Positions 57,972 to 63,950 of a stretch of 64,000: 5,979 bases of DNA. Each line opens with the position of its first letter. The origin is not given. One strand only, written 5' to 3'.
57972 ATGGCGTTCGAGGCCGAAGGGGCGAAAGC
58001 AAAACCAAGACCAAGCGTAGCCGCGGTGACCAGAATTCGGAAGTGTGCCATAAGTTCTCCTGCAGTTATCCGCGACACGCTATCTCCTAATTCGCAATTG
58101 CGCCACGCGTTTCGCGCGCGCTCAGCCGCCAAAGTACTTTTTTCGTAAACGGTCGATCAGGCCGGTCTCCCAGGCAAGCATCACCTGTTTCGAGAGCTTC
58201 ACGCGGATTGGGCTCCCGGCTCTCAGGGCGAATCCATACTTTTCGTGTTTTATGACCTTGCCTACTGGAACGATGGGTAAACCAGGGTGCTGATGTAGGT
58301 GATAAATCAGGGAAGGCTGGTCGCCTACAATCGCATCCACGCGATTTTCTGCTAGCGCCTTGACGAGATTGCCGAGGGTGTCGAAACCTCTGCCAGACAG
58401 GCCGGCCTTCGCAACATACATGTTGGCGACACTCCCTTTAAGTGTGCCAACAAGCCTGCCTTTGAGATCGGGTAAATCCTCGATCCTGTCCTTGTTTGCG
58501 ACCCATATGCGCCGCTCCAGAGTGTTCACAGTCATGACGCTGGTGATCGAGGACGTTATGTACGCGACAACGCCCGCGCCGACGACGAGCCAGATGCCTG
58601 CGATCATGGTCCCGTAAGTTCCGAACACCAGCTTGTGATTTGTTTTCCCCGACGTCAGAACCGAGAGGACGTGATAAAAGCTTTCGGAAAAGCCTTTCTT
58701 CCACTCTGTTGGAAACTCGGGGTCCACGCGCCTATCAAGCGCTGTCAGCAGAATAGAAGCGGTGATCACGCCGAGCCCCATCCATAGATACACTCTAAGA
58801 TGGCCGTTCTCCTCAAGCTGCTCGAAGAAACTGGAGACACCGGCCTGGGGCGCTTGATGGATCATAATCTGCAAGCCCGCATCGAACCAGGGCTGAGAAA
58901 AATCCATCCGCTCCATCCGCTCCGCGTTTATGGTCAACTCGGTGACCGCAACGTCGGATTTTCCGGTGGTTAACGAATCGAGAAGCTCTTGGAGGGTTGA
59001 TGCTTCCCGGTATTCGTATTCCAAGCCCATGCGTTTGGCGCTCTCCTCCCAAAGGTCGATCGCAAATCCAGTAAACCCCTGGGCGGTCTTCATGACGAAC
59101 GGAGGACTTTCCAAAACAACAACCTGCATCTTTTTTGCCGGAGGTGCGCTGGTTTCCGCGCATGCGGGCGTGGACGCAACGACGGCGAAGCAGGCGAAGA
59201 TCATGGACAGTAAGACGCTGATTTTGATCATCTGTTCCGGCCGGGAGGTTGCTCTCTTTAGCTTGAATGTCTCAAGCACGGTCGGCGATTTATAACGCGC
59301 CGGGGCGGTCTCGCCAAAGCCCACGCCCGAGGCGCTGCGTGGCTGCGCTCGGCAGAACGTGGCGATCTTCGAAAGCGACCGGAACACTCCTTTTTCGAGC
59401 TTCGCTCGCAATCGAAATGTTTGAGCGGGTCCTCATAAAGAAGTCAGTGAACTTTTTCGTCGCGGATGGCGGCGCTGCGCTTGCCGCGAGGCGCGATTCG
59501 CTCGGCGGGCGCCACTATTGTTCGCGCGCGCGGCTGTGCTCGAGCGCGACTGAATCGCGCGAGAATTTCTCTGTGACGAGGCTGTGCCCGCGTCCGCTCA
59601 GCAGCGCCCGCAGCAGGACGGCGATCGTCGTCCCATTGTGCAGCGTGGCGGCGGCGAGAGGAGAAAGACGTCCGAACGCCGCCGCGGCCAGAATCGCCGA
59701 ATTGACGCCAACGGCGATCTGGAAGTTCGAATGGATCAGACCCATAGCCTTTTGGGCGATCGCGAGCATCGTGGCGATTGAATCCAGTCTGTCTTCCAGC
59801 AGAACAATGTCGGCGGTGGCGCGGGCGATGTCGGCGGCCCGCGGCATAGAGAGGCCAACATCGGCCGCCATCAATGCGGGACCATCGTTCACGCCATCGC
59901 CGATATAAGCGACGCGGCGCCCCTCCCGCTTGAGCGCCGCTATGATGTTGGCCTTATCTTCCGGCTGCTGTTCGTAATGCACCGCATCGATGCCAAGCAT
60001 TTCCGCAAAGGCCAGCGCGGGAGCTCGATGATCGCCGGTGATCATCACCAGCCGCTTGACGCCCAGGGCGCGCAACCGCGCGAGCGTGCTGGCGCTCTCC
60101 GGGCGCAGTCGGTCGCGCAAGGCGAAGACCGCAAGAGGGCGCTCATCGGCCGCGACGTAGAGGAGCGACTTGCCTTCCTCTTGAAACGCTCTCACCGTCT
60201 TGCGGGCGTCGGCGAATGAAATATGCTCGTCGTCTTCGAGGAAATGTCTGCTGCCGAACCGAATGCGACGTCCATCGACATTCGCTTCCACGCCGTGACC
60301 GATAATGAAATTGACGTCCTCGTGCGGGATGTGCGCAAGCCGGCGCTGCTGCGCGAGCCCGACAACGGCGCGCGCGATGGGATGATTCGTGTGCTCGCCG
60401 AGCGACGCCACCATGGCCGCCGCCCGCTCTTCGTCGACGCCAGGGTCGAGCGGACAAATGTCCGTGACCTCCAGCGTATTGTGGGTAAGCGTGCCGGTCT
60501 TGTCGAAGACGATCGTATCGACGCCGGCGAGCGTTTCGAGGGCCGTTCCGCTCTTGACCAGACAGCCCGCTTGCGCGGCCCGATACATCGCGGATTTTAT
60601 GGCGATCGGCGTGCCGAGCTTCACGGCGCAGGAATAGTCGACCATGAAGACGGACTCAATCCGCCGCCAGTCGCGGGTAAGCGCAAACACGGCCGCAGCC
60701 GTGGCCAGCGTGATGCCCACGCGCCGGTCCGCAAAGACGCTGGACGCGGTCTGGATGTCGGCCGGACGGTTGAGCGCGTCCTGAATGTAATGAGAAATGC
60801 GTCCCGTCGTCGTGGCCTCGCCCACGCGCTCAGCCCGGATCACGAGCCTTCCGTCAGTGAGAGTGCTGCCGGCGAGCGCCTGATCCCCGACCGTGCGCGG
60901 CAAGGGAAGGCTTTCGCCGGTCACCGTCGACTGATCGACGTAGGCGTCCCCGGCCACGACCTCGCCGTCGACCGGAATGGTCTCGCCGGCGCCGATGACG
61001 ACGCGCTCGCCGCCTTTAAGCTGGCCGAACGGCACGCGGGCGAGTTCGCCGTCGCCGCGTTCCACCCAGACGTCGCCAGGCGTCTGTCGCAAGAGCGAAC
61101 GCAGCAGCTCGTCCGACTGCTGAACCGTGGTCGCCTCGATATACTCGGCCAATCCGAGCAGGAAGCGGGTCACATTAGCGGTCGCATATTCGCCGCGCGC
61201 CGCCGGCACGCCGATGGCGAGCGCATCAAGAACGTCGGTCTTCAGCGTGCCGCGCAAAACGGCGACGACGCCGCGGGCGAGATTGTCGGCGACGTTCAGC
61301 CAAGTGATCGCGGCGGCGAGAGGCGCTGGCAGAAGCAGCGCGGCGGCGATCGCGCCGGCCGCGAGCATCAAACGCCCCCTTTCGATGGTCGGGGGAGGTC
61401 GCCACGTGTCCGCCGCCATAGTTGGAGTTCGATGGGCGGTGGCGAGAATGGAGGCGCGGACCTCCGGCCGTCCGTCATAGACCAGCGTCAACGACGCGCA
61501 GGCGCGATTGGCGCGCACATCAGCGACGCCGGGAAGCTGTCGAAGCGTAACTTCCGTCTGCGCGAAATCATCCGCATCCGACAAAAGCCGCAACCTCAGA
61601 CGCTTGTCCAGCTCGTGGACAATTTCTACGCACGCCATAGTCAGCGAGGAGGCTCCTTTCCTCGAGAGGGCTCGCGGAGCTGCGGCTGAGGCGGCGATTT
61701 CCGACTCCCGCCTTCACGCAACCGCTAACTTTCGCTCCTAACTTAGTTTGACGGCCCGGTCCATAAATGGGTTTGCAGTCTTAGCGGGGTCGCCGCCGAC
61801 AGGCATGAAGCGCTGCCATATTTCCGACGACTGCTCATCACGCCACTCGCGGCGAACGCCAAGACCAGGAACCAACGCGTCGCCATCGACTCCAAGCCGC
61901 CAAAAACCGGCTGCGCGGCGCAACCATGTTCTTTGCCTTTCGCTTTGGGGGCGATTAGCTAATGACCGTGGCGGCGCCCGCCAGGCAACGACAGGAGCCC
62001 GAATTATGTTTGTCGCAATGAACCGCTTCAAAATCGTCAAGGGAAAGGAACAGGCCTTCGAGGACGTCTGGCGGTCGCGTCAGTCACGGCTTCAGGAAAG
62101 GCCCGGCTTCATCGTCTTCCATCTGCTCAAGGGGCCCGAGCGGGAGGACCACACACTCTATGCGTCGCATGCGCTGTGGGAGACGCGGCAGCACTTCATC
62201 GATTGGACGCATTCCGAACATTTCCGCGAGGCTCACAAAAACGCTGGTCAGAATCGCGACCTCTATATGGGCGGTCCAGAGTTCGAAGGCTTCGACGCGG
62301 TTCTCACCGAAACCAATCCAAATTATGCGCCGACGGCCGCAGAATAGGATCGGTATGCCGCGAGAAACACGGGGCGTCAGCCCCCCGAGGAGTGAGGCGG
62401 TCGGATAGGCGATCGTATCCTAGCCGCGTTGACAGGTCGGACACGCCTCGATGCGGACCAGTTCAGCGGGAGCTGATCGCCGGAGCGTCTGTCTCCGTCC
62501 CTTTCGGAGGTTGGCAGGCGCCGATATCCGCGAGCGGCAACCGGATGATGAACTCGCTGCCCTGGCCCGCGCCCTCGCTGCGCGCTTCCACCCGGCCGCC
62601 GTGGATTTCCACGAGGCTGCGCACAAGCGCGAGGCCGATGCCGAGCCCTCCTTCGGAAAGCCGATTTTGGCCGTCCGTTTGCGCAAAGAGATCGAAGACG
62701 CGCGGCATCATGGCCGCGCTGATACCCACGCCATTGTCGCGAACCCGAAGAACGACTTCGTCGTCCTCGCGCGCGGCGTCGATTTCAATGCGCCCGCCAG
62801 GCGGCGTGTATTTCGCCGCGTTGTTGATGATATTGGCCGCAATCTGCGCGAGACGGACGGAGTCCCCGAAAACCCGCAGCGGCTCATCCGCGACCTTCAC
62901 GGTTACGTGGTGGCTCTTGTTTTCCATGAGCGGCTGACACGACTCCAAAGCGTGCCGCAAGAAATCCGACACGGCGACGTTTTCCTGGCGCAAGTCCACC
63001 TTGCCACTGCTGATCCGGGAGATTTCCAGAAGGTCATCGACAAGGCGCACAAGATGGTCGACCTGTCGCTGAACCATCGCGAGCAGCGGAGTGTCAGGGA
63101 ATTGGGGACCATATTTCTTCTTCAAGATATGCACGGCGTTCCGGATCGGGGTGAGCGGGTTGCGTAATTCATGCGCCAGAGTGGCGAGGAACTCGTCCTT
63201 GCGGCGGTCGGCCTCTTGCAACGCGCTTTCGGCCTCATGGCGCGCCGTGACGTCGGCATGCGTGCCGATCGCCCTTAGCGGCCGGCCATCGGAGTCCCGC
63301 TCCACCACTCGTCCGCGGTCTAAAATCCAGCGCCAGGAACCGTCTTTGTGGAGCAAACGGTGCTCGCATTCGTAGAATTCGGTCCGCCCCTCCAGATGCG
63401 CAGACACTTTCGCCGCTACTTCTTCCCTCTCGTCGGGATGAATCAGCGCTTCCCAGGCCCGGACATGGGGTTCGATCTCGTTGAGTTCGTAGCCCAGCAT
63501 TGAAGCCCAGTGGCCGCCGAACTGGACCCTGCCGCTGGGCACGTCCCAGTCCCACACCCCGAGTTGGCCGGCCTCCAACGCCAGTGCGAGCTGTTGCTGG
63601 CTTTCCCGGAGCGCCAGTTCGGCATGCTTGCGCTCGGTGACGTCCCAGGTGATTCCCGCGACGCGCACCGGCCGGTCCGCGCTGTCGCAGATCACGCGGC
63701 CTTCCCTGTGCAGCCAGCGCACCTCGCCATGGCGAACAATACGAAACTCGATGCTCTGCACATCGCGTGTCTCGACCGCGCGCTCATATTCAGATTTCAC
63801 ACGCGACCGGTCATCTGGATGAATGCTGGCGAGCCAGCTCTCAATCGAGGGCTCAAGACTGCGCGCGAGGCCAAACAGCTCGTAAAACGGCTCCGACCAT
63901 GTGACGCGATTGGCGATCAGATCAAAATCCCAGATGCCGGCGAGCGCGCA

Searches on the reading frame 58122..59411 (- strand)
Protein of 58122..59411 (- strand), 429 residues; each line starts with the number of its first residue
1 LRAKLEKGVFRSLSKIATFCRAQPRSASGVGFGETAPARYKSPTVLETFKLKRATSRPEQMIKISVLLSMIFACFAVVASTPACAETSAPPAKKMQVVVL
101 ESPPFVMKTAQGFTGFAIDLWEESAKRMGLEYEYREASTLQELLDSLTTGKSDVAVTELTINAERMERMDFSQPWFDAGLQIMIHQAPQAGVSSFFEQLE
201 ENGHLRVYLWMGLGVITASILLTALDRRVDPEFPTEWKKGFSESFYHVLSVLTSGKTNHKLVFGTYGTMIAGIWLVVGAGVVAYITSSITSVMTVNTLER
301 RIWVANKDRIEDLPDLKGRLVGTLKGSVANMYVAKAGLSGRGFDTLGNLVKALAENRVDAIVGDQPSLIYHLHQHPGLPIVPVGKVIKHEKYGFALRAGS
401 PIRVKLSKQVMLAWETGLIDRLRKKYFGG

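Call 78: search_protein_families(library=pfam, proteins=[window:58122-59411:-], max_evalue=0.0001)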
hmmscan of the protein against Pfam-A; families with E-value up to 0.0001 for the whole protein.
window:58122-59411:- (429 aa): 3 families
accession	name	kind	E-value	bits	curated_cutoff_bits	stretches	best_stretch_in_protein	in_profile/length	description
PF00497.25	SBP_bac_3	-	7.5e-21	74.7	26.4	1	100-428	6-131/132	Bacterial extracellular solute-binding proteins, family 3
PF10613.14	Lig_chan-Glu_bd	-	4.9e-13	49.6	30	1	94-186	2-113/115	Ligated ion channel L-glutamate- and glycine-binding site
PF09084.16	NMT1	-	1.6e-05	25.4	20.5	0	289-362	63-145/216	NMT1/THI5 like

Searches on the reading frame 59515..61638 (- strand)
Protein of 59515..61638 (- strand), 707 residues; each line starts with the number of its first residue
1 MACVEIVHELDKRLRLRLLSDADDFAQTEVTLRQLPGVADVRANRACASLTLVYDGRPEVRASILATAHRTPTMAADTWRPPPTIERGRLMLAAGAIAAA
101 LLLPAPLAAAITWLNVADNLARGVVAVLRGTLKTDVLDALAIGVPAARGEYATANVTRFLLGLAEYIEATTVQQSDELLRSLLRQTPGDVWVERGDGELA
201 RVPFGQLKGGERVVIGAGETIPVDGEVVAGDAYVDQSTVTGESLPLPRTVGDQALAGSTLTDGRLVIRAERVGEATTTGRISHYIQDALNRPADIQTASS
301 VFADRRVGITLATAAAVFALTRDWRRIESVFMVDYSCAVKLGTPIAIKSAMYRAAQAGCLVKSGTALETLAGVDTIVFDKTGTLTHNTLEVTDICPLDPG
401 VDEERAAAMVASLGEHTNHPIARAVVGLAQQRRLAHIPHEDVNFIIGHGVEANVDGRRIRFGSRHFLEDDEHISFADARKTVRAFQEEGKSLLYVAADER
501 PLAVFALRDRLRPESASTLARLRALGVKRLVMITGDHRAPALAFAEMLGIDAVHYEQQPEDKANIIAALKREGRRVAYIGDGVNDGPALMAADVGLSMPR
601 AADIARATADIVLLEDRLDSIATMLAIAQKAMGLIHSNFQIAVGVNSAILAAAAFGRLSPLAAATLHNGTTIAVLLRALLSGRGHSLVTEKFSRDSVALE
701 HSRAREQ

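Call 78: search_protein_families(library=pfam, proteins=[window:59515-61638:-], max_evalue=0.0001)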
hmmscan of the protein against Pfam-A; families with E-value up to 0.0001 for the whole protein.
window:59515-61638:- (707 aa): 3 families
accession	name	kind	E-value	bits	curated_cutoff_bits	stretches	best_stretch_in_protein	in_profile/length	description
PF00122.25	E1-E2_ATPase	-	2.7e-32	112.2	28.1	1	186-356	3-180/181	E1-E2 ATPase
PF00702.32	Hydrolase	-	1.7e-30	107.3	26.4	1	373-593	1-191/191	haloacid dehalogenase-like hydrolase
PF12710.13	HAD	-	2.6e-05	25.2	27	0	494-589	66-188/189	haloacid dehalogenase-like hydrolase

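Call 79: search_protein_families(library=ncbifam, proteins=[window:59515-61638:-], max_evalue=0.00001)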
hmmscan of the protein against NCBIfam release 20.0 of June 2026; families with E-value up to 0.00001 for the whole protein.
window:59515-61638:- (707 aa): 19 families
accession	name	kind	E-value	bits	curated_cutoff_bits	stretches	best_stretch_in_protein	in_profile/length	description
TIGR01525.1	ATPase-IB_hvy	subfamily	3.3e-144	481.8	346.25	1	135-680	2-559/560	heavy metal translocating P-type ATPase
TIGR01512.1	ATPase-IB2_Cd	subfamily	5.8e-104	348.5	313.5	2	135-464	2-304/494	cadmium family heavy metal-translocating P-type ATPase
TIGR01511.1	ATPase-IB1_Cu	subfamily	6.9e-93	312.3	397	1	155-679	47-539/542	copper-translocating P-type ATPase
NF007952.0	PRK10671.1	equivalog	1.2e-86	291.6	1316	1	157-667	296-809/838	copper-exporting P-type ATPase CopA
NF008262.1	PRK11033.1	equivalog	8.9e-82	275.7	1005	1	149-679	193-725/731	zinc/cadmium/mercury/lead-transporting ATPase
NF033775.1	P_type_ZntA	exception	7.8e-70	236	1240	1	152-679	201-726/732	Zn(II)/Cd(II)/Pb(II) translocating P-type ATPase ZntA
TIGR01494.1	ATPase_P-type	subfamily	1.4e-68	231.5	62.3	1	159-655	4-462/478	HAD-IC family P-type ATPase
TIGR01647.1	ATPase-IIIA_H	equivalog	1.2e-47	162.6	615.5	2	173-553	77-484/755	plasma-membrane proton-efflux P-type ATPase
TIGR01497.1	kdpB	equivalog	1.2e-45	155.8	527.9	1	194-624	111-559/675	potassium-transporting ATPase subunit KdpB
NF010609.0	PRK14010.1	equivalog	2.6e-34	118.4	1323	1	183-627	97-557/673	K(+)-transporting ATPase subunit B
TIGR01517.1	ATPase-IIB_Ca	equivalog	1e-27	96.7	507.05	2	557-651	611-707/882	calcium-translocating P-type ATPase, PMCA-type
TIGR01524.1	ATPase-IIIB_Mg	equivalog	3.2e-26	91.5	610.75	1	553-624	582-653/867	magnesium-translocating P-type ATPase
TIGR01522.1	ATPase-IIA2_Ca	equivalog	1.6e-25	89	798.3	2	553-633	567-645/854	calcium-transporting P-type ATPase, PMR1-type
TIGR01106.1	ATPase-IIC_X-K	subfamily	3.6e-22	78.1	946.1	2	557-625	667-736/997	Na,H/K antiporter P-type ATPase subunit alpha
NF011702.0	PRK15122.1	subfamily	4.8e-22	77.7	975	1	555-637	623-705/907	magnesium-translocating P-type ATPase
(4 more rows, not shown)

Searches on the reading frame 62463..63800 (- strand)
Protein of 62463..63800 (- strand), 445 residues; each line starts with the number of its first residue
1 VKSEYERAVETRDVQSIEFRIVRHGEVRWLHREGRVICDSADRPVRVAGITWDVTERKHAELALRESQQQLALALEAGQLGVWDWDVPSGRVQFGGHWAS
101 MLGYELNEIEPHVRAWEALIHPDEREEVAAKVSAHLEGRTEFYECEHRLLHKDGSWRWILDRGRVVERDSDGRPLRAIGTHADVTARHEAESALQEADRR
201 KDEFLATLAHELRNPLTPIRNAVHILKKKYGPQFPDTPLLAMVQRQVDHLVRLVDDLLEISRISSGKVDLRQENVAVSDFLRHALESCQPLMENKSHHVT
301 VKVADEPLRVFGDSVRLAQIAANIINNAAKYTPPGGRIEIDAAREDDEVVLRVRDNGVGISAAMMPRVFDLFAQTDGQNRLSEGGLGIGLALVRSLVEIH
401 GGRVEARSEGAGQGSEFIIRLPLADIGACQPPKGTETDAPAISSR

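Call 78: search_protein_families(library=pfam, proteins=[window:62463-63800:-], max_evalue=0.0001)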
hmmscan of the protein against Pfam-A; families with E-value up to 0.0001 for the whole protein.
window:62463-63800:- (445 aa): 5 families
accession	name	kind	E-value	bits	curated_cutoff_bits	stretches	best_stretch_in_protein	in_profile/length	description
PF08447.18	PAS_3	-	6.4e-31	106.9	25.6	1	96-181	6-89/89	PAS fold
PF02518.31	HATPase_c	-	1.6e-27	96.6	26.4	1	312-424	1-110/111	Histidine kinase-, DNA gyrase B-, and HSP90-like ATPase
PF00512.31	HisKA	-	1.4e-16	60.7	26.9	1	201-266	2-66/66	His Kinase A (phospho-acceptor) domain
PF08448.16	PAS_4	-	1.2e-08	35.6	23.1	0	116-189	40-110/110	PAS fold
PF13581.12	HATPase_c_2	-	3.5e-05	24.3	27.4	0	321-398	40-110/127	Histidine kinase-like ATPase domain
